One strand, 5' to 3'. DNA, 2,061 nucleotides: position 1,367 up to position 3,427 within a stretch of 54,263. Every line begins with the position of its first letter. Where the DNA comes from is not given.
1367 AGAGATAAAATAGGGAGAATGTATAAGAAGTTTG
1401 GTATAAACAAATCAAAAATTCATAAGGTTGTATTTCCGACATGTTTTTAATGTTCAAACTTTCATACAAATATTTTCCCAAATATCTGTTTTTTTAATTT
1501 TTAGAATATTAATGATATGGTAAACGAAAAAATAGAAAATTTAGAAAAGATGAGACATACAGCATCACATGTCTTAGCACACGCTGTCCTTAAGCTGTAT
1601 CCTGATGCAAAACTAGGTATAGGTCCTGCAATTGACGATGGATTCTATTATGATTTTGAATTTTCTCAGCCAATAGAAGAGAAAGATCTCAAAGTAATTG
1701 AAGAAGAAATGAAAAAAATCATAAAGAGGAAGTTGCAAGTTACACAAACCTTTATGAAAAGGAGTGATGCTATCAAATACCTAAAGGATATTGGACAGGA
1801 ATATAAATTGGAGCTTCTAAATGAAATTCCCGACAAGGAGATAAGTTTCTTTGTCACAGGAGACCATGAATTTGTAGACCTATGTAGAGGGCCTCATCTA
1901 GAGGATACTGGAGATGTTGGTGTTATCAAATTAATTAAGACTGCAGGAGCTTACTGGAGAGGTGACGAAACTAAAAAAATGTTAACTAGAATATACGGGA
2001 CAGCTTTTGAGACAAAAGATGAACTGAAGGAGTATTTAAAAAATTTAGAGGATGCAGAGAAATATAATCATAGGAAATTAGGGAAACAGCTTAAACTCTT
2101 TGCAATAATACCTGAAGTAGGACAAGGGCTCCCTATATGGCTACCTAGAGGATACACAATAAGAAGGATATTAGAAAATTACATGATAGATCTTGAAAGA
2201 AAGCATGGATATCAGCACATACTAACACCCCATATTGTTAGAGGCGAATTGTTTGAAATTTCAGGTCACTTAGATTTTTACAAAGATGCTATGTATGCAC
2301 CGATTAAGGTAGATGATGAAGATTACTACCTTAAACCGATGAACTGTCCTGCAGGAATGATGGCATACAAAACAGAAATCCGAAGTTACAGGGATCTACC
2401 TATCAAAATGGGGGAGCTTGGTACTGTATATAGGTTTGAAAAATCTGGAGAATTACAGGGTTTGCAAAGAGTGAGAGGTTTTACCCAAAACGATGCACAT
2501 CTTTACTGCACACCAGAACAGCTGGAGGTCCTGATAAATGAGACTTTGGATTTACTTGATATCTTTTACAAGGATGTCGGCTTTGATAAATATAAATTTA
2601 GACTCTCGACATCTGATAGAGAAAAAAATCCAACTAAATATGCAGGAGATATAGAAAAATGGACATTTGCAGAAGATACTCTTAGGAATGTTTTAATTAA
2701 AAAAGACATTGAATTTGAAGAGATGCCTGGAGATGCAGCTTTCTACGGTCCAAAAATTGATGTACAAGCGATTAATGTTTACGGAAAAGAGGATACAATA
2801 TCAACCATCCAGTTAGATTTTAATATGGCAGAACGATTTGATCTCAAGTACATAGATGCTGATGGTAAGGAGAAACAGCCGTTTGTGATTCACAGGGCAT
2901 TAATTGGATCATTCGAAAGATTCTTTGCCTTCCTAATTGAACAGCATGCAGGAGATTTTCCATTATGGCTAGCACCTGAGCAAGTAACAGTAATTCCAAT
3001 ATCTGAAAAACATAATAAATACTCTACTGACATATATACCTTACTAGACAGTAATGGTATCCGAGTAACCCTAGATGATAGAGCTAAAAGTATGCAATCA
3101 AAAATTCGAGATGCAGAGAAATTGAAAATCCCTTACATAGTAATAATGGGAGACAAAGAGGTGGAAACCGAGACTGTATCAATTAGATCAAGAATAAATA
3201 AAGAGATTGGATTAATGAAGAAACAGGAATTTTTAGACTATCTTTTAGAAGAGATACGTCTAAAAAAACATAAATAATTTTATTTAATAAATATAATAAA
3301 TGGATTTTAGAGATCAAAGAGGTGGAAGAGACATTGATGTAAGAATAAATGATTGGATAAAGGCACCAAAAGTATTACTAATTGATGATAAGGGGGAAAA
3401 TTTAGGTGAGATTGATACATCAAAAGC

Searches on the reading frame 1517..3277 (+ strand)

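Call 73: search_protein_families(library=pfam, proteins=[window:1517-3277:+], max_evalue=0.00001)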
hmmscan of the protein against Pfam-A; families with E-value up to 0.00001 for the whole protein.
window:1517-3277:+ (586 aa): 3 families
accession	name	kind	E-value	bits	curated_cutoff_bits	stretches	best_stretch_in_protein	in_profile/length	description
PF00587.30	tRNA-synt_2b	-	1.6e-43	149.3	29.3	1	266-477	7-179/179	tRNA synthetase class II core domain (G, H, P, S and T)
PF03129.25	HGTP_anticodon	-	6.9e-24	84.3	21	1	489-578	1-93/94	Anticodon binding domain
PF07973.19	tRNA_SAD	-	1.9e-12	47.4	24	1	118-160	9-44/44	Threonyl and Alanyl tRNA synthetase second additional domain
